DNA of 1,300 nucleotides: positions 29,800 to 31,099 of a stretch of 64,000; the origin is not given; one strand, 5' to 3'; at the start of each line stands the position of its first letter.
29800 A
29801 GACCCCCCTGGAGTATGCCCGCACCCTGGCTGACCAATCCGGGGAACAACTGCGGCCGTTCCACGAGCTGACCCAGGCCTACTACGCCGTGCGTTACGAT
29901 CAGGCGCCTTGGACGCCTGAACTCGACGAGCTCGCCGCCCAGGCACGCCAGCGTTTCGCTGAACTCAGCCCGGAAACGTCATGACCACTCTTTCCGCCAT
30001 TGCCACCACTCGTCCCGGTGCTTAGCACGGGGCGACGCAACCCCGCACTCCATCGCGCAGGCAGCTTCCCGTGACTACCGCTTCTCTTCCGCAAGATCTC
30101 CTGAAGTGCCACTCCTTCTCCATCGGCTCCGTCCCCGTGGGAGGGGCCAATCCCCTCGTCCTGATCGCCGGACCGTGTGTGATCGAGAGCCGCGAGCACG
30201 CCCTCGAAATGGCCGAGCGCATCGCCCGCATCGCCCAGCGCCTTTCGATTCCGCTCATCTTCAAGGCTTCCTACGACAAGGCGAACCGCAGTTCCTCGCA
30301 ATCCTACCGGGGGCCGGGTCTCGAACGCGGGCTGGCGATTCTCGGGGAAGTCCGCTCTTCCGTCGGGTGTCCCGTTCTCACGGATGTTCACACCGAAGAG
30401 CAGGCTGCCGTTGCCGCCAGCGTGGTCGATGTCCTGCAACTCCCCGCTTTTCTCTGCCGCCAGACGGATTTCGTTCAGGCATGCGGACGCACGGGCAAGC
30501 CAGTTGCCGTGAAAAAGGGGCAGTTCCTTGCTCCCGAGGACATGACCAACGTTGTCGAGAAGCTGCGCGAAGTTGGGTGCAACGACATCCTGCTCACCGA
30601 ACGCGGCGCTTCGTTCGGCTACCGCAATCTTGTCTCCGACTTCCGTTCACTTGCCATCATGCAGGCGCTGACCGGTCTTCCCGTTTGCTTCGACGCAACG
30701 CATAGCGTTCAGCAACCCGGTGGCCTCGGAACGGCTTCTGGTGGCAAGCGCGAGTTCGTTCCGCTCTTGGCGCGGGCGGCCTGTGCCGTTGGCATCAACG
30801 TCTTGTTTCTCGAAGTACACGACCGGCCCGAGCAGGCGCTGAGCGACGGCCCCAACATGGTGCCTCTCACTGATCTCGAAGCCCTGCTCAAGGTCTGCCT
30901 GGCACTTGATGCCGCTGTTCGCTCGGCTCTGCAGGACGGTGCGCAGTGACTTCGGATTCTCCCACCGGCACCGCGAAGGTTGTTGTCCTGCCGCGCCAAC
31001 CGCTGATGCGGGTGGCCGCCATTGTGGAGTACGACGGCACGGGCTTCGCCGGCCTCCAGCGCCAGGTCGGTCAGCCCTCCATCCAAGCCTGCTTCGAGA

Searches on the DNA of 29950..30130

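Call 36: search_rna_families(source=window, start=29950, end=30130, threshold=evalue, max_evalue=10)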
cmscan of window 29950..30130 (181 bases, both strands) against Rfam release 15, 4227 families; matches with E-value up to 10: 3.
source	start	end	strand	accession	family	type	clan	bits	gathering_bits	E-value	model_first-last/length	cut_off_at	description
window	30068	30127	-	RF01276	sR53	Gene; snRNA; snoRNA; CD-box;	-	12.8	49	0.63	1-60/60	no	Small nucleolar RNA sR53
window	29988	30025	-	RF03156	L31-Firmicutes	Cis-reg; leader;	CL00118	12.5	33.3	2.5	1-32/32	no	L31-Firmicutes ribosomal protein leader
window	30071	30130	+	RF01974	H19_3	Gene; lncRNA;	-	11.2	46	4.6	1-74/116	3'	H19 conserved region 3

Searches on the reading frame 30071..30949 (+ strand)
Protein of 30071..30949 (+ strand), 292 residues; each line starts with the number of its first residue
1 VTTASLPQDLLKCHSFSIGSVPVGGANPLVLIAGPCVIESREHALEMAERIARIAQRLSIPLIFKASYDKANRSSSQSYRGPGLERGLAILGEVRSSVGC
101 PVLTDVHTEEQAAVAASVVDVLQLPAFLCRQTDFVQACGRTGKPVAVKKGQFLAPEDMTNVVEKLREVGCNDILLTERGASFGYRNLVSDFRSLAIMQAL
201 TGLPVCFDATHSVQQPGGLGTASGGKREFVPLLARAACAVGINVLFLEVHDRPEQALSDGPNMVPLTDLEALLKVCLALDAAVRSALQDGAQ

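Call 11: search_protein_families(library=pfam, proteins=[window:30071-30949:+])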
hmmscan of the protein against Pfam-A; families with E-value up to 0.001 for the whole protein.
window:30071-30949:+ (292 aa): 1 family
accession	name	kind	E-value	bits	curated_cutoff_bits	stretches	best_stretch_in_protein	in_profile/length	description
PF00793.26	DAHP_synth_1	-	8.9e-70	235.1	25.5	1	21-278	10-263/270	DAHP synthetase I family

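Call 13: find_encoding_contigs(protein=window:30071-30949:+, flank=10000, max_places=10)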
Protein window:30071-30949:+ (292 aa): no gene with exactly this product is on record in the collection.

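Call 14: find_homologous_proteins(query=window:30071-30949:+, max_evalue=1e-30)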
Query window:30071-30949:+ (292 aa): 8000 proteins with E <= 1e-30 among 8000 candidates; the best 120 are listed.
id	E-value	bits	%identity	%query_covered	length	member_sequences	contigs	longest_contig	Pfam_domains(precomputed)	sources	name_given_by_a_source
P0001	2.3e-171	586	100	92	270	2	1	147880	PF00793.27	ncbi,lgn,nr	ncbi:MAG: 2-dehydro-3-deoxyphosphooctonate aldolase synthase [Candidatus Sumerlaeota bacterium]|nr:2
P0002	1.9e-155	534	82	98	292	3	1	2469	PF00793.27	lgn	-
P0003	1.3e-135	469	71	98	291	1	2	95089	PF00793.27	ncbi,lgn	-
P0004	1.1e-134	466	73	99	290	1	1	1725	PF00793.27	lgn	-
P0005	3.6e-134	464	71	99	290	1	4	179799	PF00793.27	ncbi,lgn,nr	ncbi:3-deoxy-8-phosphooctulonate synthase [bacterium]|nr:3-deoxy-8-phosphooctulonate synthase [bacte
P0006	4.1e-134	464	72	99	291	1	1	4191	PF00793.27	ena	-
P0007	7.8e-134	463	72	98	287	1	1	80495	PF00793.27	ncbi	-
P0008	8.4e-134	463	71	98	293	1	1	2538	PF00793.27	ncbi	-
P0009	6.0e-133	460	70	100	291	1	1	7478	PF00793.27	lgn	-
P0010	7.5e-133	460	73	96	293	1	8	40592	PF00793.27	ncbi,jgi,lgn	jgi:2-dehydro-3-deoxyphosphooctonate aldolase (KDO 8-P synthase)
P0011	7.7e-133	460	71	98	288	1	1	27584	PF00793.27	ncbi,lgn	-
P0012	1.2e-131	456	71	97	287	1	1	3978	PF00793.27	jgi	-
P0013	3.4e-131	455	71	96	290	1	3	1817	PF00793.27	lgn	-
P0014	5.6e-131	454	72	99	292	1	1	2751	PF00793.27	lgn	-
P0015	1.6e-130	452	69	99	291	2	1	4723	PF00793.27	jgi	-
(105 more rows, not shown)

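Call 15: find_encoding_contigs(protein=P0002, flank=3000, max_places=3)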
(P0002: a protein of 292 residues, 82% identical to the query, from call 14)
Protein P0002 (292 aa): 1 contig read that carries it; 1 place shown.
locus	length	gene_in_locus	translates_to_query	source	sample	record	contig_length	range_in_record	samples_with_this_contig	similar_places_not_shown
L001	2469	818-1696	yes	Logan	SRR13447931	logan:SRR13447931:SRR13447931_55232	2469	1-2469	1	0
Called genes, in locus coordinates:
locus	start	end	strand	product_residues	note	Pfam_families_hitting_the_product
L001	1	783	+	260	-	?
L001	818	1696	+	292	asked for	PF00793:DAHP_synth_1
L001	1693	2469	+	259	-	?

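Call 16: find_encoding_contigs(protein=P0003, flank=10000, max_places=2)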
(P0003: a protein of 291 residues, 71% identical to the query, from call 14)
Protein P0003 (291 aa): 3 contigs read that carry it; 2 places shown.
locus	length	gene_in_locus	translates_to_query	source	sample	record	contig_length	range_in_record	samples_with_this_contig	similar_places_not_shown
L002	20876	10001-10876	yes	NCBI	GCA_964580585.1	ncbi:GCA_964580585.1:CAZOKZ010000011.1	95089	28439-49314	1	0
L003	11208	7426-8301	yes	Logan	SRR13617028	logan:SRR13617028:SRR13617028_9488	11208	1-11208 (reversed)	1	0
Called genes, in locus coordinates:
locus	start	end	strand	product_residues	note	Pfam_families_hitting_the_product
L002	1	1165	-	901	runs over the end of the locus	PF00069:Pkinase, PF07714:PK_Tyr_Ser-Thr, PF03781:FGE-sulfatase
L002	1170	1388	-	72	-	-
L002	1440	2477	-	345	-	-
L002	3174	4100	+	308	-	-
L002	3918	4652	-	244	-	PF01135:PCMT, PF00398:RrnaAD (weak), PF13847:Methyltransf_31 (weak), PF13649:Methyltransf_25 (weak)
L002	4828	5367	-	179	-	PF01965:DJ-1_PfpI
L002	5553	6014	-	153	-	PF02580:Tyr_Deacylase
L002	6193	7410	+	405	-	PF01882:DUF58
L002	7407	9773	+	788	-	PF11992:TgpA_N, PF01841:Transglut_core, PF13559:DUF4129 (weak)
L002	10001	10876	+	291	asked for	PF00793:DAHP_synth_1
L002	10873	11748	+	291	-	PF01416:PseudoU_synth_1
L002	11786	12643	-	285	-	-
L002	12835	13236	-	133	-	PF13380:CoA_binding_2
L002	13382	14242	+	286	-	PF08450:SGL, PF03088:Str_synth (weak)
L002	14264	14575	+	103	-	PF13360:PQQ_2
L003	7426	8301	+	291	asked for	PF00793:DAHP_synth_1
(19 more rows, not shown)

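Call 17: find_encoding_contigs(protein=P0005, flank=10000, max_places=2)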
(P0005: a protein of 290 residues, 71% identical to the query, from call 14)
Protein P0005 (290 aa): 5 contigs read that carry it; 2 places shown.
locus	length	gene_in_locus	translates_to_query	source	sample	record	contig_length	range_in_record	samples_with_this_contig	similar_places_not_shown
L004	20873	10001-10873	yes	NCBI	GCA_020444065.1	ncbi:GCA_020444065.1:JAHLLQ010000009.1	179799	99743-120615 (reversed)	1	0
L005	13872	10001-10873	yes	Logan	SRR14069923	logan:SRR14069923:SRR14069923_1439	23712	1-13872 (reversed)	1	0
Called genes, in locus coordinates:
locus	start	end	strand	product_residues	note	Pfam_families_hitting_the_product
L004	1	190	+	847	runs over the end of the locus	PF00403:HMA, PF19803:DUF6286 (faint), PF00403:HMA, PF00122:E1-E2_ATPase, PF00702:Hydrolase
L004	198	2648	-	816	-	PF13229:Beta_helix, PF05048:NosD, PF13229:Beta_helix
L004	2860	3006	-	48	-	-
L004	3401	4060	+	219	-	PF02190:LON_substr_bdg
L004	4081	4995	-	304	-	PF07228:SpoIIE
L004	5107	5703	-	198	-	PF01965:DJ-1_PfpI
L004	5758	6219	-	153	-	PF02580:Tyr_Deacylase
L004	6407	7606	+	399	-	PF01882:DUF58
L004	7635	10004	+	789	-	PF11992:TgpA_N, PF01841:Transglut_core, PF13559:DUF4129 (weak)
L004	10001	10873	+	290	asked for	PF00793:DAHP_synth_1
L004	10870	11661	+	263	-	PF01416:PseudoU_synth_1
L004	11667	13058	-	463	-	-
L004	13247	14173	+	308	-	PF01223:Endonuclease_NS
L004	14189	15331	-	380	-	PF00989:PAS, PF13188:PAS_8 (weak), PF08448:PAS_4, PF13426:PAS_9, PF07228:SpoIIE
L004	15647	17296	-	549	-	PF00118:Cpn60_TCP1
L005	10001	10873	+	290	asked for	PF00793:DAHP_synth_1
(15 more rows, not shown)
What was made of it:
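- Tried and rejected: Attachment-site or island-boundary idea (direct repeats 17 kb apart): rejected, because TgpA-kdsA synteny runs across the right-hand copy in relatives (calls 16, 17).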

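Call 34: find_encoding_contigs(protein=P0001, flank=1000, max_places=3)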
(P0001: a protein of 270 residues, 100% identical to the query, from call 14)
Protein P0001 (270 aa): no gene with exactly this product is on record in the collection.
